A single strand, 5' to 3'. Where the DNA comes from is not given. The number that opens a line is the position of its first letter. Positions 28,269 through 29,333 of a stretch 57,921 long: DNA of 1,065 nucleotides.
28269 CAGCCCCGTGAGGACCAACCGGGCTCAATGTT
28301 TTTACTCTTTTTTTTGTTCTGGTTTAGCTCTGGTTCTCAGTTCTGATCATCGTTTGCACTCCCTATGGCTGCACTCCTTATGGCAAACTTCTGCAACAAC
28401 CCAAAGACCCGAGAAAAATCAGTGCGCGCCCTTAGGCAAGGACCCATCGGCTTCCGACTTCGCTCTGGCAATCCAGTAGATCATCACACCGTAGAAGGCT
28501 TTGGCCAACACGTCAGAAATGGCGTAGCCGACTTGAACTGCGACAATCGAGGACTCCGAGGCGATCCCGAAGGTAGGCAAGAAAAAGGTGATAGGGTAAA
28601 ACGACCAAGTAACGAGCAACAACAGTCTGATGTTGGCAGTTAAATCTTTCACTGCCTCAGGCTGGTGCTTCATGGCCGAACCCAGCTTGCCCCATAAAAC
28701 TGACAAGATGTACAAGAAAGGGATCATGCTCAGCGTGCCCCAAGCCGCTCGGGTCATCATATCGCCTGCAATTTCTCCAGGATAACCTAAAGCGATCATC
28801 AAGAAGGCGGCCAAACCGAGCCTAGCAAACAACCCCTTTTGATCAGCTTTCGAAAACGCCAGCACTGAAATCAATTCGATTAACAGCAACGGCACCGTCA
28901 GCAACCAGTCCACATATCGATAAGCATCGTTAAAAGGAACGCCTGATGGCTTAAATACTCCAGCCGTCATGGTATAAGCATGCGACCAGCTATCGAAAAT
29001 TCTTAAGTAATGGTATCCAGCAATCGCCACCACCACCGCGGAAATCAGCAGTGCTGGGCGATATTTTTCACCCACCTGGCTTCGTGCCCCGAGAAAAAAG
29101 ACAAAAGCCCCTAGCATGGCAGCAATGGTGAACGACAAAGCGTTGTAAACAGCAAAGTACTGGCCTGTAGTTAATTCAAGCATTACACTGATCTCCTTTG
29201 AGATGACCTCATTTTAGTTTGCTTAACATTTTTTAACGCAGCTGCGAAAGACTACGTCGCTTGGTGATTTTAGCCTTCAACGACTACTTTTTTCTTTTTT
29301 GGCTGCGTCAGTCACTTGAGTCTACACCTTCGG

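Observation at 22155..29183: Complete self-contained rhodopsin photosystem: rhodopsin-crtE-crtI-crtB-crtY-blh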

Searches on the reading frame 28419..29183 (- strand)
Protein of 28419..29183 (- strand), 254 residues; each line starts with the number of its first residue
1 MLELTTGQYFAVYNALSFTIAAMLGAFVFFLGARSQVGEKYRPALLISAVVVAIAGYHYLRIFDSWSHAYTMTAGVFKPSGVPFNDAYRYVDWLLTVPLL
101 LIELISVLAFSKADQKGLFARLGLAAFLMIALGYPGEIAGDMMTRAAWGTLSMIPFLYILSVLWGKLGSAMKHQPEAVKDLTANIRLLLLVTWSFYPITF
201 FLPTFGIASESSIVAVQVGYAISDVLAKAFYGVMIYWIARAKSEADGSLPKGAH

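Call 3: search_protein_families(library=pfam, proteins=[window:28419-29183:-])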
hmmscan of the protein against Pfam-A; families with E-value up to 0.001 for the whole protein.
window:28419-29183:- (254 aa): 1 family
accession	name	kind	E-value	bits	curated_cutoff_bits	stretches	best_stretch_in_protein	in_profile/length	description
PF01036.24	Bac_rhodopsin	-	6.3e-35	121.1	24.6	1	19-237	10-219/224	Bacteriorhodopsin-like protein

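Call 4: search_protein_families(library=ncbifam, proteins=[window:28419-29183:-])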
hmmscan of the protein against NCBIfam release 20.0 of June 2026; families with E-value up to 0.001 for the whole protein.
window:28419-29183:- (254 aa): 0 families

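Call 9: find_homologous_proteins(query=window:28419-29183:-)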
Query window:28419-29183:- (254 aa): 7993 proteins with E <= 0.001 among 8000 candidates; the best 120 are listed.
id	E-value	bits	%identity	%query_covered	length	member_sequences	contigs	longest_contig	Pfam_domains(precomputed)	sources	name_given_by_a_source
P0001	8.1e-160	548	100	100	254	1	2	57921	PF01036.25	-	-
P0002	1.5e-128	446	79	100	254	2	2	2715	PF01036.25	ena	-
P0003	5.4e-120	418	75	100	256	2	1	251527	PF01036.25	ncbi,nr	ncbi:MAG: bacteriorhodopsin [Methylotenera sp.]|nr:bacteriorhodopsin [Oligoflexia bacterium]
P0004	6.2e-116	404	72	100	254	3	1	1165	PF01036.25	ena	-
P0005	8.8e-116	404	72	100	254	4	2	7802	PF01036.25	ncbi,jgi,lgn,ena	jgi:bacteriorhodopsin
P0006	2.4e-114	399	73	98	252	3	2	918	PF01036.25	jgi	-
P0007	3.0e-114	399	72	100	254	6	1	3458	PF01036.25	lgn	-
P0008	5.9e-114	398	70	100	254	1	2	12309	PF01036.25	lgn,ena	-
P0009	1.8e-113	396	70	100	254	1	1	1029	PF01036.25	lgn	-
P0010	4.4e-113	395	71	98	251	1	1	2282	PF01036.25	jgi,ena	jgi:bacteriorhodopsin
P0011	6.6e-113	394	70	100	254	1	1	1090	PF01036.25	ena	-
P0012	7.4e-113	394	71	100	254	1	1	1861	PF01036.25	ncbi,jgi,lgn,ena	jgi:bacteriorhodopsin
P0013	2.1e-112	393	72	97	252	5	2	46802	PF01036.25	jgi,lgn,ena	-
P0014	2.7e-111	389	69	100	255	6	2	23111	PF01036.25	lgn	-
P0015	6.1e-110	385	72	95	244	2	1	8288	PF01036.25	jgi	jgi:bacteriorhodopsin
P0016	2.3e-109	383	69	98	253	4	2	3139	PF01036.25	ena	-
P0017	7.0e-108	378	69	98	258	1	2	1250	PF01036.25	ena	-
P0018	7.1e-108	378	70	98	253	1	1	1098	PF01036.25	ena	-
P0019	1.5e-107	377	71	97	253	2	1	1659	PF01036.25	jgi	jgi:bacteriorhodopsin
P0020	2.7e-107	376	70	97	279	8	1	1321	PF01036.25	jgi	-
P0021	3.1e-107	376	71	98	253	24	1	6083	PF01036.25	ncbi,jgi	jgi:bacteriorhodopsin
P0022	5.7e-107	375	69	98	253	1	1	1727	PF01036.25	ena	-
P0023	1.1e-106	374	68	98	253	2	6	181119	PF01036.25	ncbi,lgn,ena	-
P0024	1.5e-106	374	70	97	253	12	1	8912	PF01036.25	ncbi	-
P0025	1.9e-106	373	69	98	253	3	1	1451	PF01036.25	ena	-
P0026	6.0e-106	372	68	98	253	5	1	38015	PF01036.25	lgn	-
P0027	6.0e-105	368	68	97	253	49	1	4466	PF01036.25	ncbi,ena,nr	ncbi:MAG: xanthorhodopsin [Proteobacteria bacterium]|nr:xanthorhodopsin [Pseudomonadota bacterium]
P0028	6.6e-105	368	69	95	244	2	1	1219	PF01036.25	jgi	jgi:bacteriorhodopsin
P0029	1.0e-104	368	69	100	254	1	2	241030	PF01036.25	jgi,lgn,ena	-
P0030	3.9e-103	362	67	97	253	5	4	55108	PF01036.25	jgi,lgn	jgi:bacteriorhodopsin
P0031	3.6e-102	359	66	97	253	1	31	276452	PF01036.25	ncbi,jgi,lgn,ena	jgi:bacteriorhodopsin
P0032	4.4e-102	359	67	96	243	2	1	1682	PF01036.25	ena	-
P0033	5.4e-102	359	66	97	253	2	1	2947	PF01036.25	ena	-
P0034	1.2e-101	358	66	97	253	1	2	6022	PF01036.25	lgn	-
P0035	1.6e-101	357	66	97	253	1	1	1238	PF01036.25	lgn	-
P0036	5.8e-100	352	68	99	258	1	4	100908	PF01036.25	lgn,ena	-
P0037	1.4e-98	348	66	99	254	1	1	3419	PF01036.25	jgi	jgi:bacteriorhodopsin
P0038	2.1e-97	344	65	99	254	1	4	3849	PF01036.25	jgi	jgi:bacteriorhodopsin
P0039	6.8e-97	342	63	98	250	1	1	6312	PF01036.25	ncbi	-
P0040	7.3e-97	342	64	99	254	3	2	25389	PF01036.25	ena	-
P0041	2.0e-96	340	65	100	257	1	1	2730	PF01036.25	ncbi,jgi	jgi:bacteriorhodopsin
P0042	2.5e-96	340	64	99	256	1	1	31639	PF01036.25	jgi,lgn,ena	-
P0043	4.0e-96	339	65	99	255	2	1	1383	PF01036.25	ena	-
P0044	7.6e-96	339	64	100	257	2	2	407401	PF01036.25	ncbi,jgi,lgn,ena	jgi:bacteriorhodopsin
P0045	9.1e-96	338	63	99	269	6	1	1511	PF01036.25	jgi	jgi:bacteriorhodopsin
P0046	9.2e-96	338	65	100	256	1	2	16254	PF01036.25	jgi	jgi:bacteriorhodopsin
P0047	9.4e-96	338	64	99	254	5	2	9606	PF01036.25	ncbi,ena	-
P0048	1.1e-95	338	65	98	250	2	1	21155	PF01036.25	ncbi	-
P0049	1.2e-95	338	64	99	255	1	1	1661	PF01036.25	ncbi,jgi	jgi:bacteriorhodopsin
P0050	1.4e-95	338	73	82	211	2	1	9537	PF01036.25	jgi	-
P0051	3.0e-95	337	63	99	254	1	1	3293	PF01036.25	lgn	-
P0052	4.2e-95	336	64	100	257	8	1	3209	PF01036.25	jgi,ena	-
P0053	1.4e-94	334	64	99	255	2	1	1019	PF01036.25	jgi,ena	-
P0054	5.0e-94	333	62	99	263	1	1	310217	PF01036.25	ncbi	ncbi:MAG: bacteriorhodopsin-like [Opitutales bacterium]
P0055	1.0e-93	332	64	99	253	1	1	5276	PF01036.25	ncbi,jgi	jgi:bacteriorhodopsin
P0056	2.0e-93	331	64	99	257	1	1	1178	PF01036.25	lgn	-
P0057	2.9e-93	330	64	100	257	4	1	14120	PF01036.25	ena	-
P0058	7.2e-93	329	61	99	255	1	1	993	PF01036.25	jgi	-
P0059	9.4e-93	328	61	98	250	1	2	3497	PF01036.25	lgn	-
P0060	1.4e-92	328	61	98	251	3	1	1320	PF01036.25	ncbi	-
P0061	1.9e-92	327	63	97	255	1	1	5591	PF01036.25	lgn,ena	-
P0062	2.0e-92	327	65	97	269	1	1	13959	PF01036.25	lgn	-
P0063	2.1e-92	327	63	97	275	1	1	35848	PF01036.25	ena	-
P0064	3.4e-92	327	62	99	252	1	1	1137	PF01036.25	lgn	-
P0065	6.1e-92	326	63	97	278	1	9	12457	PF01036.25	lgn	-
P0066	7.1e-92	326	65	96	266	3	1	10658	PF01036.25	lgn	-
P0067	1.3e-91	325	62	98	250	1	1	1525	PF01036.25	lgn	-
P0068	1.5e-91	325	62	97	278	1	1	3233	PF01036.25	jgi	jgi:bacteriorhodopsin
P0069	2.1e-91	324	61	96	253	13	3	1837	PF01036.25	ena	-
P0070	2.3e-91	324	62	98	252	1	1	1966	PF01036.25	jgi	jgi:bacteriorhodopsin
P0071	3.0e-91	324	61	97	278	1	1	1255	PF01036.25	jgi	jgi:bacteriorhodopsin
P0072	3.1e-91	323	62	98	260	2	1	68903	PF01036.25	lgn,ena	-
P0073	3.1e-91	323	61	97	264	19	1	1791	PF01036.25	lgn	-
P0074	3.7e-91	323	62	98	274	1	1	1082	PF01036.25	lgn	-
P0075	3.9e-91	323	61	98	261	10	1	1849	PF01036.25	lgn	-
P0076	4.0e-91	323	63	98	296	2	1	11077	PF01036.25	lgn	-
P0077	4.0e-91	323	60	99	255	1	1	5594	PF01036.25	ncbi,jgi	jgi:bacteriorhodopsin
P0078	4.4e-91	323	62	98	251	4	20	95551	PF01036.25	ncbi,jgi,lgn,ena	-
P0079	4.5e-91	323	62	97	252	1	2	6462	PF01036.25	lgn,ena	-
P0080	4.5e-91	323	62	100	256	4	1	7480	PF01036.25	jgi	jgi:bacteriorhodopsin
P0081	6.1e-91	323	63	98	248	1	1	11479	PF01036.25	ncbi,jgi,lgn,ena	jgi:bacteriorhodopsin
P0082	6.4e-91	322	61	99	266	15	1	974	PF01036.25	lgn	-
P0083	6.6e-91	322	63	98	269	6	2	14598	PF01036.25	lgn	-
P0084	8.5e-91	322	62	98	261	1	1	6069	PF01036.25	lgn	-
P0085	8.6e-91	322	63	96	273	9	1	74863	PF01036.25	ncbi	-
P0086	1.1e-90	322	62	97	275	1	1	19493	PF01036.25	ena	-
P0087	1.1e-90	322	62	97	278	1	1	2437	PF01036.25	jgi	jgi:bacteriorhodopsin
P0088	1.4e-90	321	62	97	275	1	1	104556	PF01036.25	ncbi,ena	-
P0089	1.5e-90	321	60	97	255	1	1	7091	PF01036.25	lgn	-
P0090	1.8e-90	321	61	98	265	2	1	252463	PF01036.25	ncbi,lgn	-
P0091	1.9e-90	321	62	97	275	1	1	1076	PF01036.25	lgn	-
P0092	2.1e-90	321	62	97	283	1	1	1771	PF01036.25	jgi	jgi:bacteriorhodopsin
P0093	2.1e-90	321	62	97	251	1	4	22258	PF01036.25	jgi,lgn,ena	-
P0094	2.5e-90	321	60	99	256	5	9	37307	PF01036.25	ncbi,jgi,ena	-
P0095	2.5e-90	321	62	97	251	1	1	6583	PF01036.25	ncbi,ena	-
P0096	3.0e-90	320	64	97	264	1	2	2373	PF01036.25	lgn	-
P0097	3.0e-90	320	63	97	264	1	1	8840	PF01036.25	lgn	-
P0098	3.1e-90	320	62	97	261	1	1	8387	PF01036.25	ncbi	-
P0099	3.1e-90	320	62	96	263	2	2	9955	PF01036.25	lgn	-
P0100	3.3e-90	320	61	96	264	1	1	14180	PF01036.25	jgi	jgi:bacteriorhodopsin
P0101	3.4e-90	320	61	98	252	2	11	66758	PF01036.25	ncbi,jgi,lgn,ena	-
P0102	3.4e-90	320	60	98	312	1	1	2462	PF01036.25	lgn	-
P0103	3.5e-90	320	61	99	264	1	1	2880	PF01036.25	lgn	-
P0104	3.6e-90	320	61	99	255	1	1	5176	PF01036.25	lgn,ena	-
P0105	4.7e-90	320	62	97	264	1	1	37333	PF01036.25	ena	-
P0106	4.8e-90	320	62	97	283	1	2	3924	PF01036.25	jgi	jgi:bacteriorhodopsin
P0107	7.2e-90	319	62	96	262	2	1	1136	PF01036.25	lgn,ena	-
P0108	7.5e-90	319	62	97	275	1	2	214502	PF01036.25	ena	-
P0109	7.8e-90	319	62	99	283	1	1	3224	PF01036.25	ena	-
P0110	8.1e-90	319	62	97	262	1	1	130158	PF01036.25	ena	-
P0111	9.0e-90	319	60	97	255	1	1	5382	PF01036.25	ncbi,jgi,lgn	-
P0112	9.5e-90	319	62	97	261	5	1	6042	PF01036.25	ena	-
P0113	9.9e-90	319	61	98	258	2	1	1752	PF01036.25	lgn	-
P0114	1.2e-89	318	60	98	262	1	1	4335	PF01036.25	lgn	-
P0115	1.3e-89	318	62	97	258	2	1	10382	PF01036.25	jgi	-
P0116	1.4e-89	318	62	98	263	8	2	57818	PF01036.25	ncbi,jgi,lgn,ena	-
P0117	1.5e-89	318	61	98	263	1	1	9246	PF01036.25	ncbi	-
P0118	1.7e-89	318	61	97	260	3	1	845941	PF01036.25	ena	-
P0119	1.9e-89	318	61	98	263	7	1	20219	PF01036.25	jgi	-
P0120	2.1e-89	317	60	97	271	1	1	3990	PF01036.25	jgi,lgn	-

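Call 10: search_solved_structures(query=window:28419-29183:-, show_alignments=2)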
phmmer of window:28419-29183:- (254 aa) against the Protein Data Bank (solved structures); distinct sequences matched with E-value up to 0.001: 162 (the best 60 are shown).
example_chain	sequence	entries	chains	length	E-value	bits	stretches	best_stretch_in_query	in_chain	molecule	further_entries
7ytb_A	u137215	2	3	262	1.3e-82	280.4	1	4-252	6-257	Kin4B8 | Xanthorhodopsin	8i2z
9wfa_A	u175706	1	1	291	3.2e-82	279.1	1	4-247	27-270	psXR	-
6nwd_A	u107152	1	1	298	1.6e-80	273.5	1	4-247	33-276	Gll0198 protein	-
3ddl_A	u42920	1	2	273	7.4e-77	261.6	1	4-247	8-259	Xanthorhodopsin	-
5azd_A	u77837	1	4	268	6e-72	245.5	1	3-247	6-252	Bacteriorhodopsin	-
9hfk_A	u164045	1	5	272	7.8e-63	215.6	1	4-247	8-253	Bacteriorhodopsin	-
7cri_A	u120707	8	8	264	6.8e-26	94.7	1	3-250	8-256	Chloride pumping rhodopsin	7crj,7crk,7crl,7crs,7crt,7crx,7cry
5fjg_A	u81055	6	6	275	7.9e-26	94.4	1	3-250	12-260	CHLORIDE PUMPING RHODOPSIN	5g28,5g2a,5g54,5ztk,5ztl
5b2n_A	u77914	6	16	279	8.3e-26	94.4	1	3-250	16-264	Chloride pumping rhodopsin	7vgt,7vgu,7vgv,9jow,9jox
6ab9_A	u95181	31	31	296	1e-25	94.1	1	3-250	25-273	Chloride pumping rhodopsin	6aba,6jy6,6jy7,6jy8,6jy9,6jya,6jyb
5g2d_A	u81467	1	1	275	3.1e-25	92.5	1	3-250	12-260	CHLORIDE PUMP RHODOPSIN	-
5g2c_A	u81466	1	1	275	4.3e-25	92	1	3-250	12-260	CHLORIDE PUMPING RHODOPSIN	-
6rf3_A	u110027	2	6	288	2.4e-24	89.6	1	14-241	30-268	Sodium pumping rhodopsin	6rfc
6rf4_A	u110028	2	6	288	5e-24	88.5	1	14-239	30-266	Sodium pumping rhodopsin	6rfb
8jh0_A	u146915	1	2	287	5.3e-24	88.5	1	9-249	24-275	Xanthorhodopsin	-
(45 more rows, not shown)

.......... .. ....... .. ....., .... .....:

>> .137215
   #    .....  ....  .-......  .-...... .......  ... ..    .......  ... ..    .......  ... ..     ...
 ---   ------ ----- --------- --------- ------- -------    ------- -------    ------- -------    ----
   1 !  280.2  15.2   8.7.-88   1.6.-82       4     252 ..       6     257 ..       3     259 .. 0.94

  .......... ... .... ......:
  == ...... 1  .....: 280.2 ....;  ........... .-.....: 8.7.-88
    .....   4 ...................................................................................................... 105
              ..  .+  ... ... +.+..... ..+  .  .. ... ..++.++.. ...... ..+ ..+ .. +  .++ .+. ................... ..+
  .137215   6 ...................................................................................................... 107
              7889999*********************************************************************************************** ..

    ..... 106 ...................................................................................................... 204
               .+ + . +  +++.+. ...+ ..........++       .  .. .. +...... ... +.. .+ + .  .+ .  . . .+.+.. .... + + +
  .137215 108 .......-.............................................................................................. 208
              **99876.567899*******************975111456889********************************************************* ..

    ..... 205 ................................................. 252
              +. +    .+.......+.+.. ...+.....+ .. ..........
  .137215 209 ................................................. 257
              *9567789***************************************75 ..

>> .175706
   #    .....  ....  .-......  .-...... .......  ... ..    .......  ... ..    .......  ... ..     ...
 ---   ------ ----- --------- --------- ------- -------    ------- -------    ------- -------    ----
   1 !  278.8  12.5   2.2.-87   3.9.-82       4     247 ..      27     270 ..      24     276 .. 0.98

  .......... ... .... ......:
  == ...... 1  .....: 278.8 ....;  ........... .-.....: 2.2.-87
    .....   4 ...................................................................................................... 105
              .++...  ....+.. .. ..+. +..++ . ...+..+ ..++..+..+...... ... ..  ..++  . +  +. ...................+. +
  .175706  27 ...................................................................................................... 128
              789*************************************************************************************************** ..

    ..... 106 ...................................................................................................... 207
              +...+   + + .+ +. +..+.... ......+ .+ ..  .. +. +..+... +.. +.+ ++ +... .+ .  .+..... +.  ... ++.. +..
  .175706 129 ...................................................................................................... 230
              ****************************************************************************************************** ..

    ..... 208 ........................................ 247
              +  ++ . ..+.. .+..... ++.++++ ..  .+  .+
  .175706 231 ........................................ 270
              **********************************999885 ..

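Call 11: find_related_loci(query=window:28419-29183:-, collection=genome_contigs, flank=10000)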
Query window:28419-29183:- (254 aa) in genome_contigs; peptide patterns used: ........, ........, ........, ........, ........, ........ (x = any residue, [..] = any of these).
599 stretches matched a pattern (row limit reached: there are more); 582 encode a relative of the query (tblastn E <= 1e-3); the best 80 are kept; 80 distinct loci.
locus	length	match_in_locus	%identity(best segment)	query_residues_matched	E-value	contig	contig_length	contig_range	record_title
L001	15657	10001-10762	75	1-253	4e-121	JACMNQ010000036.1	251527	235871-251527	MAG: Oligoflexia bacterium isolate LF-bin-178 FL-bin-178-contig-k141_1056604, whole genome shotgun sequence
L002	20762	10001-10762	72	1-254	2e-116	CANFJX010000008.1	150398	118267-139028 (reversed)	MAG: Bacteriovoracaceae bacterium isolate Jr-11may16-290 genome assembly, contig: Jr-11may16-C108, whole genome shotgun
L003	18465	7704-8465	71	1-254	3e-116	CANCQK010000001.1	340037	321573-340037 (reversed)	MAG: Bdellovibrionales bacterium isolate JR-MC-I-240519-274 genome assembly, contig: JR-MC-I-240519-C3, whole genome sho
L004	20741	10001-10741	71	4-250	1e-115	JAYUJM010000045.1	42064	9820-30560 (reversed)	MAG: Pseudobdellovibrionaceae bacterium isolate GFS_8995 GFS_8995_44, whole genome shotgun sequence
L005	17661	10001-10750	68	1-250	6e-114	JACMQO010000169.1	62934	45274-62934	MAG: Bdellovibrio sp. isolate LF-bin-439 FL-bin-439-contig-k141_2452575, whole genome shotgun sequence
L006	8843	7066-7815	63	1-251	6e-103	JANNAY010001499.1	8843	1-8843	MAG: Deltaproteobacteria bacterium isolate OTE_78_metabat_392 OTE_78_k141_1915558, whole genome shotgun sequence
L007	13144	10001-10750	64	1-250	7e-103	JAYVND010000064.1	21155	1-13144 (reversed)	MAG: Bdellovibrionales bacterium isolate GL65_DN_concoct_201 GL65_DN_concoct_201_63, whole genome shotgun sequence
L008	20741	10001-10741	67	1-247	7e-102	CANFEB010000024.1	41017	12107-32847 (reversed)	MAG: Oligoflexales bacterium isolate CH-Jul18-22 genome assembly, contig: CH-Jul18-C1153, whole genome shotgun sequence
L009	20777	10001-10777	66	1-253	5e-101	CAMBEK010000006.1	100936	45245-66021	MAG: Pseudobacteriovorax antillogorgiicola isolate MsH-30jul19-155 genome assembly, contig: MsH-30jul19-C279, whole geno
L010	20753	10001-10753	62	1-251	3e-100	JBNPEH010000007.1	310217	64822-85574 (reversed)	MAG: Opitutales bacterium isolate fr_S2C60 S2CNODE_9_length_310217_cov_8_506517, whole genome shotgun sequence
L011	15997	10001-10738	65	3-248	7e-100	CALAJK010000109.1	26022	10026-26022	MAG: uncultured Anaerolineae bacterium isolate L1_Bin_METABAT__196_1 genome assembly, contig: c_000000781585, whole geno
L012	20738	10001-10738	63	3-248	6e-97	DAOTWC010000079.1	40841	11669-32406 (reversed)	MAG TPA_asm: Anaerolineae bacterium isolate H113_104 k137_889439, whole genome shotgun sequence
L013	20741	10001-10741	66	1-247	8e-96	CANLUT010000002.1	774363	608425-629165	MAG: Oligoflexales bacterium isolate ZE-Jul18-111 genome assembly, contig: ZE-Jul18-C2, whole genome shotgun sequence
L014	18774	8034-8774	66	1-247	8e-96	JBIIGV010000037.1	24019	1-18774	MAG: Oligoflexales bacterium isolate ME2001-07-16D8pf_3300042503_group1_bin8 Rohwer_bin1140_scaffold_581_c1, whole genom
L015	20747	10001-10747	61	4-252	5e-95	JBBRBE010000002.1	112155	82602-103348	MAG: Chloroflexia bacterium isolate Co_metawrap_2330 Cmw_2330_k141_18718773_length_112155_cov_10.9996, whole genome shot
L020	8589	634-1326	68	17-247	1e-91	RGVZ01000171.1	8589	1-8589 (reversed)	MAG: bacterium isolate WB9_2_064 contig_100_170, whole genome shotgun sequence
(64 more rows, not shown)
